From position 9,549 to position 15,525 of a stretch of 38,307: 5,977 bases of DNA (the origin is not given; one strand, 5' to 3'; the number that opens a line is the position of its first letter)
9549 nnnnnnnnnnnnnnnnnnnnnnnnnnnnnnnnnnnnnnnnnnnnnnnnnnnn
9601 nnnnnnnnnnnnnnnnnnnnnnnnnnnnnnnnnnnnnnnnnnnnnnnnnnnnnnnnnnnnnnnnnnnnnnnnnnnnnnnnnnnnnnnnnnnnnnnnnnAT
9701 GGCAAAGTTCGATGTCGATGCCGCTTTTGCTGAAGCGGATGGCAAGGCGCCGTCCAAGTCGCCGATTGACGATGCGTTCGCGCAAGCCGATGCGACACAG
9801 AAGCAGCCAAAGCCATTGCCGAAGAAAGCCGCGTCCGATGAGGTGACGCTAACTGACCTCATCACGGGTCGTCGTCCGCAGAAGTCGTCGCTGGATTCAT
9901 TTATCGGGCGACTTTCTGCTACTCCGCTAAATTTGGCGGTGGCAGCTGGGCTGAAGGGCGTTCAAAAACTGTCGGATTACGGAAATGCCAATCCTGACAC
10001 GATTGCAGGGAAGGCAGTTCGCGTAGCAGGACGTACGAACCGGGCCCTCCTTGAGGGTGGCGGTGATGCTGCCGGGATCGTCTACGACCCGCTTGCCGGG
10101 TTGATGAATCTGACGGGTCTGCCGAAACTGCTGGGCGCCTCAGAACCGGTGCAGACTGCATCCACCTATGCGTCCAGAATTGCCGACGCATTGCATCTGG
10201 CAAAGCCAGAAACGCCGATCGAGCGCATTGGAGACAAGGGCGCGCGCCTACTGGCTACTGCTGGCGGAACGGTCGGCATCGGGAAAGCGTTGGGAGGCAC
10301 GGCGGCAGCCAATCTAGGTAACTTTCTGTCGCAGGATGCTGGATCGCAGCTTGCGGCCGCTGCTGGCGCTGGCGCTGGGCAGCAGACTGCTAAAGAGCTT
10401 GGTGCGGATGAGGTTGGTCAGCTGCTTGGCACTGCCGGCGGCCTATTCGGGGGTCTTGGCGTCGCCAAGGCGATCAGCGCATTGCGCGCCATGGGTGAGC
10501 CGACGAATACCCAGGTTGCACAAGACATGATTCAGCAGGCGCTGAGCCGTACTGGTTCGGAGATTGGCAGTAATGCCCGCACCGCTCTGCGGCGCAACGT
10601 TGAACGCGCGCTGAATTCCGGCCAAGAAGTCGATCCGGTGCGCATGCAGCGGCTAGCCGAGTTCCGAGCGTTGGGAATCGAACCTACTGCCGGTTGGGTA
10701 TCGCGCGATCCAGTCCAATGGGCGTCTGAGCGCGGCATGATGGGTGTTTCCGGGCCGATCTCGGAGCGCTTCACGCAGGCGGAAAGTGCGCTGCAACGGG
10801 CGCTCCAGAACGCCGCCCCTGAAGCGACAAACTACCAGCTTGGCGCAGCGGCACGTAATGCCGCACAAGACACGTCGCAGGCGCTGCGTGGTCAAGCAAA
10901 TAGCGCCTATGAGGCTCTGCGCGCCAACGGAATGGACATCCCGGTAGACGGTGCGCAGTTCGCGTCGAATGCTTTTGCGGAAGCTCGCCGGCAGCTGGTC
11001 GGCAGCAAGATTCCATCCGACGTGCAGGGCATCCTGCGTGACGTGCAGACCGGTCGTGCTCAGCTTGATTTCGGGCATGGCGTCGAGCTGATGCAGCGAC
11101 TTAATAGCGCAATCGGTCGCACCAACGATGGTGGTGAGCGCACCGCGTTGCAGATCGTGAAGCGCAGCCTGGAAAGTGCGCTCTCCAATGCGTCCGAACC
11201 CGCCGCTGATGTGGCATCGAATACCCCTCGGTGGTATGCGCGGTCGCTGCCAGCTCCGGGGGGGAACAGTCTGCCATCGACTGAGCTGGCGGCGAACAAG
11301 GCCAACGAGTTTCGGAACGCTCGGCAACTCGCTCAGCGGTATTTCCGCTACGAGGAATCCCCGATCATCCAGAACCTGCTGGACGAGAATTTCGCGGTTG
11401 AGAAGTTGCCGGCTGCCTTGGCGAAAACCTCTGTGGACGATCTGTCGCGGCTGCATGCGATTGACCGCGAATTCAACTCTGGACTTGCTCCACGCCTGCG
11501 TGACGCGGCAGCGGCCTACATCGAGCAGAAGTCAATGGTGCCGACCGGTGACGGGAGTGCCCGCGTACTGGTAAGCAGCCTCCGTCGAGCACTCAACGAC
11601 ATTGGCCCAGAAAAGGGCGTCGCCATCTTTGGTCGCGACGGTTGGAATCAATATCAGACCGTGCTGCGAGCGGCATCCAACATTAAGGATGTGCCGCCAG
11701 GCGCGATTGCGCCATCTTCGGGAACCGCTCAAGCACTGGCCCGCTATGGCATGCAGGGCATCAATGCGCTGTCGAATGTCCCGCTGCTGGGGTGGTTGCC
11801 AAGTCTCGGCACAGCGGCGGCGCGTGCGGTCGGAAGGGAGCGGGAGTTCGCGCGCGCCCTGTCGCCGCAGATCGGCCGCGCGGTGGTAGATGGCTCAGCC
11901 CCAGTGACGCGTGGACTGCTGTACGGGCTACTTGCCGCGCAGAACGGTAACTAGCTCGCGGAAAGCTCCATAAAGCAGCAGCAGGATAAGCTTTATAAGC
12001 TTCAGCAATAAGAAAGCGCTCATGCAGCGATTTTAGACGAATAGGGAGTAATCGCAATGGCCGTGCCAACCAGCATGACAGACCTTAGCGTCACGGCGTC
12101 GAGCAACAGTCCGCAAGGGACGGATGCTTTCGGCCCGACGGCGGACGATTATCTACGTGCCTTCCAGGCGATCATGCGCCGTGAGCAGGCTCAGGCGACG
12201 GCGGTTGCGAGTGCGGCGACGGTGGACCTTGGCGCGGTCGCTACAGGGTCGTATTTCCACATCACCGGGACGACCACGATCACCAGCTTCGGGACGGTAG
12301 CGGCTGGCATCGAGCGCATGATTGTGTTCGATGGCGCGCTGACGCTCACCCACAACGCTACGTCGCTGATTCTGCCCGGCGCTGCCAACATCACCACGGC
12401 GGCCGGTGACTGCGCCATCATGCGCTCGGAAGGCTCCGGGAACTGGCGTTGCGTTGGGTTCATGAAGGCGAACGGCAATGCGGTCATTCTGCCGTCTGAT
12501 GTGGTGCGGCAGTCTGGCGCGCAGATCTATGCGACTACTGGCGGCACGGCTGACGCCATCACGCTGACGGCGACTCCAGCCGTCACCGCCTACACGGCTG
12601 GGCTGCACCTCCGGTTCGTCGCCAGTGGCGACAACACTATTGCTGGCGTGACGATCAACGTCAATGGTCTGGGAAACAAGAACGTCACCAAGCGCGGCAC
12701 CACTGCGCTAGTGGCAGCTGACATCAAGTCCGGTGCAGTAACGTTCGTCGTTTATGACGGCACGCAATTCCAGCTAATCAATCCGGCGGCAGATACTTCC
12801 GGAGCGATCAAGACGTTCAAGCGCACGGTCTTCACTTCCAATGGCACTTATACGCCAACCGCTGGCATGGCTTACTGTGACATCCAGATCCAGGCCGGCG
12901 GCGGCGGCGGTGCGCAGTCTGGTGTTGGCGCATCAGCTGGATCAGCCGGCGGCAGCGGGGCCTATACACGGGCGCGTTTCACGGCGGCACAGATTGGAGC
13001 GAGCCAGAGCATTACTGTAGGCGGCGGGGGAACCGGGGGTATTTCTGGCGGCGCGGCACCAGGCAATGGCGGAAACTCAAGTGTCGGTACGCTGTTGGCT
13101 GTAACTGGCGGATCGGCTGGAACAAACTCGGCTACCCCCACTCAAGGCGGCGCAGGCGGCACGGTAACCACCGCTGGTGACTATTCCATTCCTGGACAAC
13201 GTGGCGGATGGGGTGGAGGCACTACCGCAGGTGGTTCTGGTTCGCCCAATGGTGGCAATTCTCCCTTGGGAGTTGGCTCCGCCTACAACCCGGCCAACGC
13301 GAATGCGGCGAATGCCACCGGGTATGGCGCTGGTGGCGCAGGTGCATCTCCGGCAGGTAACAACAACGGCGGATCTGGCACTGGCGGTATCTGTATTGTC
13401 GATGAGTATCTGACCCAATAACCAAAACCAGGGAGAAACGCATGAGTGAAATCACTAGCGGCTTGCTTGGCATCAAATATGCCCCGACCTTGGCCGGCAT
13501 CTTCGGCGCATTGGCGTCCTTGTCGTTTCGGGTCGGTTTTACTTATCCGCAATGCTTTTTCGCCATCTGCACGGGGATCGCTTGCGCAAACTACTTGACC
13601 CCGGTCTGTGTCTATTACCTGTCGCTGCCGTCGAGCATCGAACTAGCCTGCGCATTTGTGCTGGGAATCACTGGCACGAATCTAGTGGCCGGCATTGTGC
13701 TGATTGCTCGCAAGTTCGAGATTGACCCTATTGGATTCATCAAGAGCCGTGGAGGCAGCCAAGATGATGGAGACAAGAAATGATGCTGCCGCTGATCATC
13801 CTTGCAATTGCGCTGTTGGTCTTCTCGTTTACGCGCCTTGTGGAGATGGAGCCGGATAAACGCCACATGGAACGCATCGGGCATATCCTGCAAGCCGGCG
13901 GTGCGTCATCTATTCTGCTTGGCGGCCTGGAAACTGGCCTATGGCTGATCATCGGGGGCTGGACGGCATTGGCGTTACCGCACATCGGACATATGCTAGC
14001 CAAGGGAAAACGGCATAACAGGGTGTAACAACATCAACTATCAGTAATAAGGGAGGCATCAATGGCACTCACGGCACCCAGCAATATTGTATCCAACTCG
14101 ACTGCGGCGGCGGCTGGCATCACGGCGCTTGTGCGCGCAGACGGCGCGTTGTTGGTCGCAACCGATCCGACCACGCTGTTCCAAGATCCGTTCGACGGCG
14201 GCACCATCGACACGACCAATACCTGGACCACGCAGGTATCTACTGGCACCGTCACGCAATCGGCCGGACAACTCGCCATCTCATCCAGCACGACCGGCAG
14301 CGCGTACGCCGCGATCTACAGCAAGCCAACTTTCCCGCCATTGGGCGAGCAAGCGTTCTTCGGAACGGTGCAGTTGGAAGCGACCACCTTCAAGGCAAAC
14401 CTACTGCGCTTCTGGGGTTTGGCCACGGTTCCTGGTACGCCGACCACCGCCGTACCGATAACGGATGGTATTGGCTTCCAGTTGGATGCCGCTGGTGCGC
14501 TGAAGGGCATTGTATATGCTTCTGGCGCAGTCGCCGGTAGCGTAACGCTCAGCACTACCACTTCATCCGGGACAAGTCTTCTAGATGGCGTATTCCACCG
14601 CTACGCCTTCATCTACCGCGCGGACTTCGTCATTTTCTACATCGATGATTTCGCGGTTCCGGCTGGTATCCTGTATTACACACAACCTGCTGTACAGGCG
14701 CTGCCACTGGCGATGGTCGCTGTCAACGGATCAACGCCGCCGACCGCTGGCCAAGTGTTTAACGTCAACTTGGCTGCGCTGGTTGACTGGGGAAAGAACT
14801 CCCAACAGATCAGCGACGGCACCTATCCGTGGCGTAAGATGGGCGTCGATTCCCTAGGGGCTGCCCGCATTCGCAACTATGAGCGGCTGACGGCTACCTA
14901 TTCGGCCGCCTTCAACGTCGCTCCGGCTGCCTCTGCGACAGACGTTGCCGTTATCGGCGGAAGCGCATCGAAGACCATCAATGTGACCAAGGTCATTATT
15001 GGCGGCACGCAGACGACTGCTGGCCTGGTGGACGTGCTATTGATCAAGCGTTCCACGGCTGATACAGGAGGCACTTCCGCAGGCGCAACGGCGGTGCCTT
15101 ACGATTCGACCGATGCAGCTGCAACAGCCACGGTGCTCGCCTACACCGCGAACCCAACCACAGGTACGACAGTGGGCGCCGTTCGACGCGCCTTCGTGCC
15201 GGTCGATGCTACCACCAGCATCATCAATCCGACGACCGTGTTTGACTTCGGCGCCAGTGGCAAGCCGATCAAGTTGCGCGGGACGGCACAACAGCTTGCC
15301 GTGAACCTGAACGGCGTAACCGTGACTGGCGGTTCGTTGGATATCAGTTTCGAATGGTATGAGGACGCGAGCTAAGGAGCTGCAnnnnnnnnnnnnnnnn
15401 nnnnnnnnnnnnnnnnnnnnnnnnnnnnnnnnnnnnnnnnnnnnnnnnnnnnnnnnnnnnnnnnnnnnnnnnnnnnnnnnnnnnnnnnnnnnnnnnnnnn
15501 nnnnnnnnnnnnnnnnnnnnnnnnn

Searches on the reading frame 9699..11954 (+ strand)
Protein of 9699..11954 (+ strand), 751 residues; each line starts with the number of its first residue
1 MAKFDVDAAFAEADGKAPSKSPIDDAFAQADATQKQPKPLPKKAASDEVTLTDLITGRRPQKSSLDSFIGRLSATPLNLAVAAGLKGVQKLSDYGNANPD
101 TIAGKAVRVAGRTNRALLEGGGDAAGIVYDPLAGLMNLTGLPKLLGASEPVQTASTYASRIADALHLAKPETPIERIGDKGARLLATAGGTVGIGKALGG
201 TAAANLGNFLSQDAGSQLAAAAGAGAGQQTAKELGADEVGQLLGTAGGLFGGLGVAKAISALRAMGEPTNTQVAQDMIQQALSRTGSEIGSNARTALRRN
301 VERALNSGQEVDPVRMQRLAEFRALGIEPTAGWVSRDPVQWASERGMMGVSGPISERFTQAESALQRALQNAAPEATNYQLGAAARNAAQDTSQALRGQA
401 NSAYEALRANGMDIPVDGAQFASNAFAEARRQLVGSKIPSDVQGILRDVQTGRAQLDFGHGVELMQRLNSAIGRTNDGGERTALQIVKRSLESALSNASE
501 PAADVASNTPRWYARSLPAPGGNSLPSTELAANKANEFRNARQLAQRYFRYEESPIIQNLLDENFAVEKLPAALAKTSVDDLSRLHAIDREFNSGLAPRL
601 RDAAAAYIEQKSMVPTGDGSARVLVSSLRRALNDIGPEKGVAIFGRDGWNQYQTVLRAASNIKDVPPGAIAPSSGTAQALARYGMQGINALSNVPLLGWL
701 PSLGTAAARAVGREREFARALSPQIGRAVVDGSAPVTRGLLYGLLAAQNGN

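Call 11: search_protein_families(library=phrogs, proteins=[window:9699-11954:+])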
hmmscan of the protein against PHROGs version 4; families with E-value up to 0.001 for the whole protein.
window:9699-11954:+ (751 aa): 0 families

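Call 12: search_protein_families(library=pfam, proteins=[window:9699-11954:+])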
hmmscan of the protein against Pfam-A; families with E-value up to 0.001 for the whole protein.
window:9699-11954:+ (751 aa): 0 families

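Call 38: find_homologous_proteins(query=window:9699-11954:+)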
Query window:9699-11954:+ (751 aa): 9 proteins with E <= 0.001 among 8000 candidates.
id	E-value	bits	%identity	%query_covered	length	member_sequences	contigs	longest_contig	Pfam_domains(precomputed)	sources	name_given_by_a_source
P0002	3.0e-36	144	28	85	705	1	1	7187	-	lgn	-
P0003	2.9e-28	118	28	79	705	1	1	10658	-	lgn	-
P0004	7.2e-28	116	29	80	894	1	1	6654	PF01832.26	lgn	-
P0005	4.7e-25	107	27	85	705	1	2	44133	-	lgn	-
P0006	2.9e-22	98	25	79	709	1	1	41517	-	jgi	jgi:hypothetical protein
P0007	4.5e-21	94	31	52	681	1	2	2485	-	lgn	-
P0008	5.3e-18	84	25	84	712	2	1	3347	-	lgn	-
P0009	2.3e-15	75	24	54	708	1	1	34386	-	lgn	-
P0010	3.6e-9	54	26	54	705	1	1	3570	-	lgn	-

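Call 39: find_encoding_contigs(protein=P0005, flank=10000, max_places=3)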
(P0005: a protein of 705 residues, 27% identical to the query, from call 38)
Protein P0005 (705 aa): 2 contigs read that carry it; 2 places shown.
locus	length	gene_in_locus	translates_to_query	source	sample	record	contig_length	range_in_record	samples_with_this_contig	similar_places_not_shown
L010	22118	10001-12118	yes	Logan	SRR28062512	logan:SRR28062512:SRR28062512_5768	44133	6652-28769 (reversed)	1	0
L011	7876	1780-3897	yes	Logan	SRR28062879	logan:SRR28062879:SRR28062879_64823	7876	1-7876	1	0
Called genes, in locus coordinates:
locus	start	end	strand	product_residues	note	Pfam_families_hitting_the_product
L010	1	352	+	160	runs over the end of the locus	-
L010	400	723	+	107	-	-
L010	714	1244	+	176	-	-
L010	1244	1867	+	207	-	PF24175:SU10_adaptor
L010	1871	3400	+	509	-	-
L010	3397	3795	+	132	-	-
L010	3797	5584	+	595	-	-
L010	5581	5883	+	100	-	-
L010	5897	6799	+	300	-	-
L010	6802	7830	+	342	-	-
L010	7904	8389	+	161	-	PF13392:HNH_3, PF00847:AP2 (faint)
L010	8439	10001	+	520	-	-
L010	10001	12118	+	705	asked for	-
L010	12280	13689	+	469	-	-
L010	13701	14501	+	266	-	-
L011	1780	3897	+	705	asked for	-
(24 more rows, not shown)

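Call 40: find_encoding_contigs(protein=P0006, flank=10000, max_places=3)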
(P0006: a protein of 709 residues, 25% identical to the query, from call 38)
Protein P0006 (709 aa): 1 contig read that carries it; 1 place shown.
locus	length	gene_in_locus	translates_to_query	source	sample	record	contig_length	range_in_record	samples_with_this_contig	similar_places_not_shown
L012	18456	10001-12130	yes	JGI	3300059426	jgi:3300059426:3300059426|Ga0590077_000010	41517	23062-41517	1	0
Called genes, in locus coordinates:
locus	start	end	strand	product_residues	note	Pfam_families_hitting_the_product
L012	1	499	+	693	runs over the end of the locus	PF16510:P22_portal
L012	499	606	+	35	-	-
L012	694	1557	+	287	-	-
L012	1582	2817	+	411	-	PF11651:P22_CoatProtein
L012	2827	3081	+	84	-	-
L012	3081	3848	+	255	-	PF01973:MptE-like (weak)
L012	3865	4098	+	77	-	-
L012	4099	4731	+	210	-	PF24175:SU10_adaptor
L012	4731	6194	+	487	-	-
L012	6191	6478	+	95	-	-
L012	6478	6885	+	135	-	-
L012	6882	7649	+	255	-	-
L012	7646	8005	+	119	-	-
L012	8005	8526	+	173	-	-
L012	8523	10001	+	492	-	-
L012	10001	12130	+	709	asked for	-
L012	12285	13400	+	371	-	-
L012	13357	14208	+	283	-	-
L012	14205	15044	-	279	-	-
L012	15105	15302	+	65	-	-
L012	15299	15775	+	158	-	PF00959:Phage_lysozyme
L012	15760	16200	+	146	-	-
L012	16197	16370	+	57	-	-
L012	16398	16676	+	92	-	-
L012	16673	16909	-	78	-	-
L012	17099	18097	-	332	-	PF00589:Phage_integrase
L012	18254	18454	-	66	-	?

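Call 41: find_encoding_contigs(protein=P0009, flank=10000, max_places=3)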
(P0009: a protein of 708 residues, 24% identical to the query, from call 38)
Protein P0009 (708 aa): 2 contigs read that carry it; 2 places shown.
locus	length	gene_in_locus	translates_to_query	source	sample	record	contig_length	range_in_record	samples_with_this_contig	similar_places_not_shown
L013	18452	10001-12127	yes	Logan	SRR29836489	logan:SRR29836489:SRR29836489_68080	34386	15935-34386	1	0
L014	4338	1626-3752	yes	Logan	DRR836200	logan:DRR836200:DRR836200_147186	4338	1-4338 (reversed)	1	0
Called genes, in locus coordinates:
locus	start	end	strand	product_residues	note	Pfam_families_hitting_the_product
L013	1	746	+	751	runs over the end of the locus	PF23899:SU10_portal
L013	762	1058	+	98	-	-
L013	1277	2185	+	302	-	-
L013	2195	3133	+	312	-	PF17236:SU10_MCP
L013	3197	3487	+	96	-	-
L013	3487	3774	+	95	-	-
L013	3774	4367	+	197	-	PF24175:SU10_adaptor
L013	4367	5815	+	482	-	-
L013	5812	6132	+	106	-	-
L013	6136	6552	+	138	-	-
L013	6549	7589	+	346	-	-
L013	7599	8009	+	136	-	-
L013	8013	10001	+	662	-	PF01464:SLT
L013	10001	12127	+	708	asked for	-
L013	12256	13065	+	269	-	PF05662:YadA_stalk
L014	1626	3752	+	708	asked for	-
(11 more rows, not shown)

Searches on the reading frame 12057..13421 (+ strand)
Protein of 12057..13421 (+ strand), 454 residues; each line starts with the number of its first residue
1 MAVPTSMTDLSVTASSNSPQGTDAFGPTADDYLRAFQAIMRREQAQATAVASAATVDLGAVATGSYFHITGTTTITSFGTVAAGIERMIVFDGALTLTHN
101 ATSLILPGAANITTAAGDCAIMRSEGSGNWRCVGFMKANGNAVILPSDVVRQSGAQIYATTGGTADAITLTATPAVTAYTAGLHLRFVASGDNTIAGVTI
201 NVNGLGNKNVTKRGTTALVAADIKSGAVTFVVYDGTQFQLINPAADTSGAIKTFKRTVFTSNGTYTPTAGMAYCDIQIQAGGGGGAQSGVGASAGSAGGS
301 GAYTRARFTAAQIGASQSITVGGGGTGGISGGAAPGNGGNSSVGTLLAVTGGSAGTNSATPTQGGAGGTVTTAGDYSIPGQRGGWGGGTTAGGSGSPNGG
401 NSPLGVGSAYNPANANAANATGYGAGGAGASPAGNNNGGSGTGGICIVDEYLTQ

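Call 11: search_protein_families(library=phrogs, proteins=[window:12057-13421:+])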
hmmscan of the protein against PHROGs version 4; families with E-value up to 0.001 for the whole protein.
window:12057-13421:+ (454 aa): 3 families
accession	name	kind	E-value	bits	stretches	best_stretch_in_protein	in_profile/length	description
phrog_863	-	tail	2.2e-32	113.8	1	152-453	324-606/690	tail fiber assembly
phrog_6202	-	tail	1.2e-07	32.3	1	59-450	320-636/636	tail fiber protein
phrog_2295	-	unknown function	2.1e-07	30.9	1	20-368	340-697/1183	-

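Call 12: search_protein_families(library=pfam, proteins=[window:12057-13421:+])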
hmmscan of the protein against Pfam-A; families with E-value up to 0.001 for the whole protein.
window:12057-13421:+ (454 aa): 1 family
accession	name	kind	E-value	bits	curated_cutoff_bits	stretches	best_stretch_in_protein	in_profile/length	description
PF21722.4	Gly_rich_2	-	3.4e-07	30.9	24.3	1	261-444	2-202/226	Glycine-rich domain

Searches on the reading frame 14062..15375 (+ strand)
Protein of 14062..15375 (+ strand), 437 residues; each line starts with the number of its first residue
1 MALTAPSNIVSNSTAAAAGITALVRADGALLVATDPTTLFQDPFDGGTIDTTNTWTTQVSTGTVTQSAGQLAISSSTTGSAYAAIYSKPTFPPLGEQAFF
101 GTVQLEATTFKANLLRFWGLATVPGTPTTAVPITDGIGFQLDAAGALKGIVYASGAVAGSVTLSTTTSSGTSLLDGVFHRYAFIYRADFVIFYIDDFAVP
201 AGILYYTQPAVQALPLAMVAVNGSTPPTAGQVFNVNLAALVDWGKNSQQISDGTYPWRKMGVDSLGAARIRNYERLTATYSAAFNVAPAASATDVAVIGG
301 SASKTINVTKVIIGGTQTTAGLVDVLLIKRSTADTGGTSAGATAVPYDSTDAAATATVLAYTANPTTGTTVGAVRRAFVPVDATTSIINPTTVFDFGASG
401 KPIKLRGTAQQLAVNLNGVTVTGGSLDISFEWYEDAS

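Call 11: search_protein_families(library=phrogs, proteins=[window:14062-15375:+])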
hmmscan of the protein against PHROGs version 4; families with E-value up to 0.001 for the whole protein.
window:14062-15375:+ (437 aa): 0 families

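Call 12: search_protein_families(library=pfam, proteins=[window:14062-15375:+])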
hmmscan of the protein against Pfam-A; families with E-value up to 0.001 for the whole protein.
window:14062-15375:+ (437 aa): 0 families

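Call 25: find_related_loci(query=window:14062-15375:+, collection=viral_contigs, flank=6000)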
Query window:14062-15375:+ (437 aa) in viral_contigs; peptide patterns used: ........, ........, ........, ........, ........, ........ (x = any residue, [..] = any of these).
4 stretches matched a pattern, but none encodes a relative of the query by tblastn (E <= 1e-3).
